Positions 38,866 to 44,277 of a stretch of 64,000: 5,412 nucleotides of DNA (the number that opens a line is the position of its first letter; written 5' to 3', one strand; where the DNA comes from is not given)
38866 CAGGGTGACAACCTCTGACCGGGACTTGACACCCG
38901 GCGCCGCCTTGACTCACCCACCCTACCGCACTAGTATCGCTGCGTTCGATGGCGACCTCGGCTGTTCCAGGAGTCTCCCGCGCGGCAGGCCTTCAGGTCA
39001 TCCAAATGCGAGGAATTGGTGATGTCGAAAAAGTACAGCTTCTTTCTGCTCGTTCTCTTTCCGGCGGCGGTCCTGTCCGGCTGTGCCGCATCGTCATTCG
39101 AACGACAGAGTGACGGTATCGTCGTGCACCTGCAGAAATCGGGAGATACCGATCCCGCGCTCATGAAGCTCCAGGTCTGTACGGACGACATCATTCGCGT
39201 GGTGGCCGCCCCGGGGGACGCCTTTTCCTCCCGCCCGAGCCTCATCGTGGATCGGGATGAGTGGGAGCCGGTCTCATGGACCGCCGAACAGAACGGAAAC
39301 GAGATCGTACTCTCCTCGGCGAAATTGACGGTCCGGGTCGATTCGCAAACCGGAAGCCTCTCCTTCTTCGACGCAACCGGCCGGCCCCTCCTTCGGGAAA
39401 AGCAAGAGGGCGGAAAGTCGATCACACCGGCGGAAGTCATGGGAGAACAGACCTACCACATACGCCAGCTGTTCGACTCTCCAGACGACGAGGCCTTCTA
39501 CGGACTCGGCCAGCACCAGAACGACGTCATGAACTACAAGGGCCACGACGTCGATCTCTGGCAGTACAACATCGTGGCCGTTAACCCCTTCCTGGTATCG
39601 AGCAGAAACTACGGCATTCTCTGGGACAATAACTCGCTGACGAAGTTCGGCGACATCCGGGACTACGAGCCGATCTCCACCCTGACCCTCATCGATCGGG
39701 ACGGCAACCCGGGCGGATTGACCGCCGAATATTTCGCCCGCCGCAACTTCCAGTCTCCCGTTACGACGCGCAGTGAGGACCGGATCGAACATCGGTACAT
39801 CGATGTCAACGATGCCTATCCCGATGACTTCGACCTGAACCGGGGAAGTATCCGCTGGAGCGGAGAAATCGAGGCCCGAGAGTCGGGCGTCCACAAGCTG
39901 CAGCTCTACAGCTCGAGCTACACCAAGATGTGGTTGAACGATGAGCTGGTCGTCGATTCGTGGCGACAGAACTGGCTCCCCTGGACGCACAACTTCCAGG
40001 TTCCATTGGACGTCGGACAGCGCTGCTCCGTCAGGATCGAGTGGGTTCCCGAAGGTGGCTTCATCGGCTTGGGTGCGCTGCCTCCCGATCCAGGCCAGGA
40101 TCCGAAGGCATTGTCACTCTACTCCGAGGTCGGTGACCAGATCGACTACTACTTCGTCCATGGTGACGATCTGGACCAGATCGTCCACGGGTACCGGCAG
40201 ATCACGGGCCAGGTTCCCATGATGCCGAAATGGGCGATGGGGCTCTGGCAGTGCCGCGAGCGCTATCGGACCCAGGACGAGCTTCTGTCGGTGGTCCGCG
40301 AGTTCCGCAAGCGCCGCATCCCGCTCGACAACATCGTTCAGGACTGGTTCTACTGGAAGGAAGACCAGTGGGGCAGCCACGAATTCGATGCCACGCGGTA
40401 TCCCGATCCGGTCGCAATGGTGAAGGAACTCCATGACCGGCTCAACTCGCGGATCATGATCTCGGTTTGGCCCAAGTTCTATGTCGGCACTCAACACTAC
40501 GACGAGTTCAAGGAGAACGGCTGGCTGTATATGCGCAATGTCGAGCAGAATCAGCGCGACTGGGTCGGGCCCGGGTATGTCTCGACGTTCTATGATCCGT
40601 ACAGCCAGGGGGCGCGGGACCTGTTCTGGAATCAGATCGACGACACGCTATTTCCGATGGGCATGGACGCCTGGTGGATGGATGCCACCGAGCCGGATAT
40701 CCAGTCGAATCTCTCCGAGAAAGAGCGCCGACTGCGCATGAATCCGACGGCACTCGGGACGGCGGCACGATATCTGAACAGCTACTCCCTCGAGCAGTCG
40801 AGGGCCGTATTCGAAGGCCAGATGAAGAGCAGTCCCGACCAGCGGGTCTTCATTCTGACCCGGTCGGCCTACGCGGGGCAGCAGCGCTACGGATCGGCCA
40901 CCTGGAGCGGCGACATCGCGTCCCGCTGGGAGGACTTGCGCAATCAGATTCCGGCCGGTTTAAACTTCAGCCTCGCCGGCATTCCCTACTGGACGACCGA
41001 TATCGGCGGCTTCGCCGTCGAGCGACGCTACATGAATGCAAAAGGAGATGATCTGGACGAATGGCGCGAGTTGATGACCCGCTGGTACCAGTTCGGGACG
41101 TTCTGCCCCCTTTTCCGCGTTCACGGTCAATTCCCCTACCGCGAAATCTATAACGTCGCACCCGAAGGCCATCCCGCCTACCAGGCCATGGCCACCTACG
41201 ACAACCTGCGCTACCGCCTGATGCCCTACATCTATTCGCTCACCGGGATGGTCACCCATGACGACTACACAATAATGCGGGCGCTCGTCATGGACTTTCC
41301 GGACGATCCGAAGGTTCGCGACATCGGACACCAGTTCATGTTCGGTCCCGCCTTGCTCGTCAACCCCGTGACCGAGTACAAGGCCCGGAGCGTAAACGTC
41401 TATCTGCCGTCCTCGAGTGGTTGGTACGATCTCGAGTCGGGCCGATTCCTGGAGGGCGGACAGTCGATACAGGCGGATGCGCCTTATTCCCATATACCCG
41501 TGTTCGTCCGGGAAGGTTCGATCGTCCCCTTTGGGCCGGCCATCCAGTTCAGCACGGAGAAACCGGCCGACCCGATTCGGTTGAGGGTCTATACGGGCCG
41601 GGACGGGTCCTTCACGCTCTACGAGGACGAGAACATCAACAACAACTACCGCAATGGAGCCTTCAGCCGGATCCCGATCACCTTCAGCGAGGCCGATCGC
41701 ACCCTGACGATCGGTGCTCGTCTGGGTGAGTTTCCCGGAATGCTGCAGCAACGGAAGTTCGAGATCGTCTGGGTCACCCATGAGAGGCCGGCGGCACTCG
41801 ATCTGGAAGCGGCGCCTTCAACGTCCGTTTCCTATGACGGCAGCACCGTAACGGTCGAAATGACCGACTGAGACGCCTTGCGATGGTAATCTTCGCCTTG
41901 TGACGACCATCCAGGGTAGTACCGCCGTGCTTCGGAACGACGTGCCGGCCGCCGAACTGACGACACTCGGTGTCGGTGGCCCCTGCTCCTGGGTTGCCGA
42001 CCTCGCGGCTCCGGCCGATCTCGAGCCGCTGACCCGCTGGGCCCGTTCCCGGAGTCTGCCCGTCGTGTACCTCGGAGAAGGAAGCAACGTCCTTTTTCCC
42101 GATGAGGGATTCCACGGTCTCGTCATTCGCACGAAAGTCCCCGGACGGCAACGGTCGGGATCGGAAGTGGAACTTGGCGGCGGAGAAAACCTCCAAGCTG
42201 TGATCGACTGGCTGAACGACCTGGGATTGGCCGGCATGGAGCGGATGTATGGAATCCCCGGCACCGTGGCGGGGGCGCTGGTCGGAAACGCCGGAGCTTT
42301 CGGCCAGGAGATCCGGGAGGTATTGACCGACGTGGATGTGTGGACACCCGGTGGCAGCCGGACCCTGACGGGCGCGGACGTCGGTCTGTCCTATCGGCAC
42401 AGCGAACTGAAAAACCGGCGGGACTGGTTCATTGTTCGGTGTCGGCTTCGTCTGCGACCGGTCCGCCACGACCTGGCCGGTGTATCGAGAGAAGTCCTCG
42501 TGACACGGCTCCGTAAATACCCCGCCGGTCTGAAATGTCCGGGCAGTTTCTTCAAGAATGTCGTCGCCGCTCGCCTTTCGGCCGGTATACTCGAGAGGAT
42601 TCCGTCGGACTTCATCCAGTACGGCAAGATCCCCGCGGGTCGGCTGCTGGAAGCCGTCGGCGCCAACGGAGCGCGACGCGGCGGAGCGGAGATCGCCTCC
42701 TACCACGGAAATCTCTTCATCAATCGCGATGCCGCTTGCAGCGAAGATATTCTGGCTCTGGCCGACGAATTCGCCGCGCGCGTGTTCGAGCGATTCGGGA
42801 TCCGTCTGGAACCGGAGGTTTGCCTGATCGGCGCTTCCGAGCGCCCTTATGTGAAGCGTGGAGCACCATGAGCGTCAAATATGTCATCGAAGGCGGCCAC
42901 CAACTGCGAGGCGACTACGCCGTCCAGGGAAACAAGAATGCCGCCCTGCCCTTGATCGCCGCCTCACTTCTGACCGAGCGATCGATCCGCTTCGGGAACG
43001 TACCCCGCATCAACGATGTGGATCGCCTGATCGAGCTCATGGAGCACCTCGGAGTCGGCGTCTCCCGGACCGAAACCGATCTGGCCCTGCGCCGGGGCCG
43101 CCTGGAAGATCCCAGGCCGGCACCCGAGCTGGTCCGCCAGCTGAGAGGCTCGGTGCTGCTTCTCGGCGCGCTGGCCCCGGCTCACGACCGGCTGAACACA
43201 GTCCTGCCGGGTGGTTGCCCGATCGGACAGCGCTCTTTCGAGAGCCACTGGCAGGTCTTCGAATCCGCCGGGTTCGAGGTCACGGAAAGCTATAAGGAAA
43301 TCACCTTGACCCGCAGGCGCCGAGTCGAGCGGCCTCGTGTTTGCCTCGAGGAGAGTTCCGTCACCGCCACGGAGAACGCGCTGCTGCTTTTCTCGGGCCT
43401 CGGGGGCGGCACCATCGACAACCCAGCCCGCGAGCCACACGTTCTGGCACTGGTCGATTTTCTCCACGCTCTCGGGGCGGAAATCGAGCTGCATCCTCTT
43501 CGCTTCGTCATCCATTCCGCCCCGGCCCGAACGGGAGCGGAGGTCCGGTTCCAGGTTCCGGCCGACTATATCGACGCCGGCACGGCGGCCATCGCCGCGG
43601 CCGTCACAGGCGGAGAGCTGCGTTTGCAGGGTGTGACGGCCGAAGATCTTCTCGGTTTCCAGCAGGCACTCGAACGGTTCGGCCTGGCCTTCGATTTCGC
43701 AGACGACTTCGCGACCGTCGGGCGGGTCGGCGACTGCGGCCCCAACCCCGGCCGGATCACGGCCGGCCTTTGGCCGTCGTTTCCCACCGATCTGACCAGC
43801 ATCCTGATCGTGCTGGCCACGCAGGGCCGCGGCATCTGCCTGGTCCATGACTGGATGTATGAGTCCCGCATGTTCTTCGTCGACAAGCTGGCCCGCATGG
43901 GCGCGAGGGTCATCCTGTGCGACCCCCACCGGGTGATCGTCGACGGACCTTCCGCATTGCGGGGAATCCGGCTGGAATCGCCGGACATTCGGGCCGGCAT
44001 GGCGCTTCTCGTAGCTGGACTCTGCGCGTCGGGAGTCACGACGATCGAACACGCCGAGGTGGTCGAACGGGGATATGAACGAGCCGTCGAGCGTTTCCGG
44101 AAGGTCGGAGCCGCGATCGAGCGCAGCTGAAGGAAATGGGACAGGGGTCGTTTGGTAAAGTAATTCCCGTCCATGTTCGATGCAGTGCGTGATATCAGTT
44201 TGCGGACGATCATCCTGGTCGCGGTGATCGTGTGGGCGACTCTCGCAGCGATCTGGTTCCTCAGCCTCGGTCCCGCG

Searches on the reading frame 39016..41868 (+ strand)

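Call 49: search_protein_families(library=pfam, proteins=[window:39016-41868:+], max_evalue=0.00001)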
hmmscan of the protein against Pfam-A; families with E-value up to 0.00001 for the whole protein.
window:39016-41868:+ (951 aa): 5 families
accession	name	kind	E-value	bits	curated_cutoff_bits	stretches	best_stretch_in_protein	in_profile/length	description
PF01055.32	Glyco_hydro_31_2nd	-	7.4e-101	338.2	23.5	1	401-742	2-328/328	Glycosyl hydrolases family 31 TIM-barrel domain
PF21365.3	Glyco_hydro_31_3rd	-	2.1e-29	102.3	24.4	1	751-837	2-87/87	Glycosyl hydrolase family 31 C-terminal domain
PF17137.9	DUF5110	-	1.4e-22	80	27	1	853-921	1-70/71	Domain of unknown function (DUF5110)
PF13802.12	Gal_mutarotas_2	-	2.5e-18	67.5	27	1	50-211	2-183/184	Glycosyl hydrolase 31 N-terminal galactose mutarotase-like domain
PF07691.17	PA14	-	3.1e-10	40.5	24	1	234-320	4-89/147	PA14 domain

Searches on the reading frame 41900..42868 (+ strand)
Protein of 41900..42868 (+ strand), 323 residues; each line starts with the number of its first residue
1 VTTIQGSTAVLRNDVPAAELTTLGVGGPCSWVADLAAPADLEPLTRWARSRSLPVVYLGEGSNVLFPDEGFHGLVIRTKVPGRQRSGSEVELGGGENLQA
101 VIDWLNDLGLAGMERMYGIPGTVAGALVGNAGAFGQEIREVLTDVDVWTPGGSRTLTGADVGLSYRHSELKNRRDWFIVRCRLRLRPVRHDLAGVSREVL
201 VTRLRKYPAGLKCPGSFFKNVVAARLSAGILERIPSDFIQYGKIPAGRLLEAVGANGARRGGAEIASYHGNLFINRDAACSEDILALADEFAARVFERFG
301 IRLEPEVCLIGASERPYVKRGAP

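Call 49: search_protein_families(library=pfam, proteins=[window:41900-42868:+], max_evalue=0.00001)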
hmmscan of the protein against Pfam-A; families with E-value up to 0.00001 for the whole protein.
window:41900-42868:+ (323 aa): 2 families
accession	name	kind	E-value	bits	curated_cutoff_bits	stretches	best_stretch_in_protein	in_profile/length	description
PF02873.21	MurB_C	-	2.2e-20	73.1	27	1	198-310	8-99/99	UDP-N-acetylenolpyruvoylglucosamine reductase, C-terminal domain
PF01565.28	FAD_binding_4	-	1.1e-14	54.7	26.4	1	38-153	10-134/139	FAD binding domain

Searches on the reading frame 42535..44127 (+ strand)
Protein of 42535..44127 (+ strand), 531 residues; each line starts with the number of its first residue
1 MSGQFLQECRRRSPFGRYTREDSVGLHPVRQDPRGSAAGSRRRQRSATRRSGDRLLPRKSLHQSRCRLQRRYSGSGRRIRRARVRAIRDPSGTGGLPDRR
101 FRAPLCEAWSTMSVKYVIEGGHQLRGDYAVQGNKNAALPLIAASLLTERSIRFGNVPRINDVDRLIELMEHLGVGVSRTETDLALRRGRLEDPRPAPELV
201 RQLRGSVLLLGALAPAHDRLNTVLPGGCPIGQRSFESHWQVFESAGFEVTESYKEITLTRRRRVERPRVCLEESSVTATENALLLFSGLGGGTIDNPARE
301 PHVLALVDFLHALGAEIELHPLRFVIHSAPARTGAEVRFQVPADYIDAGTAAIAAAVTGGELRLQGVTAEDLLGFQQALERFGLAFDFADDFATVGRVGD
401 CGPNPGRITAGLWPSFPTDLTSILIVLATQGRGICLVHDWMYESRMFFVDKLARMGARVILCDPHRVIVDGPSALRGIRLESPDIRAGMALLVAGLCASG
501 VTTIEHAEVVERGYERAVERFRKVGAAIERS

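Call 49: search_protein_families(library=pfam, proteins=[window:42535-44127:+], max_evalue=0.00001)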
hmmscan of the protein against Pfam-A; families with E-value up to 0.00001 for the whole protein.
window:42535-44127:+ (531 aa): 1 family
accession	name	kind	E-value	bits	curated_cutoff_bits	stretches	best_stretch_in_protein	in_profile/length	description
PF00275.25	EPSP_synthase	-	6.8e-51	173.7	22.8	1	119-519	2-415/417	EPSP synthase (3-phosphoshikimate 1-carboxyvinyltransferase)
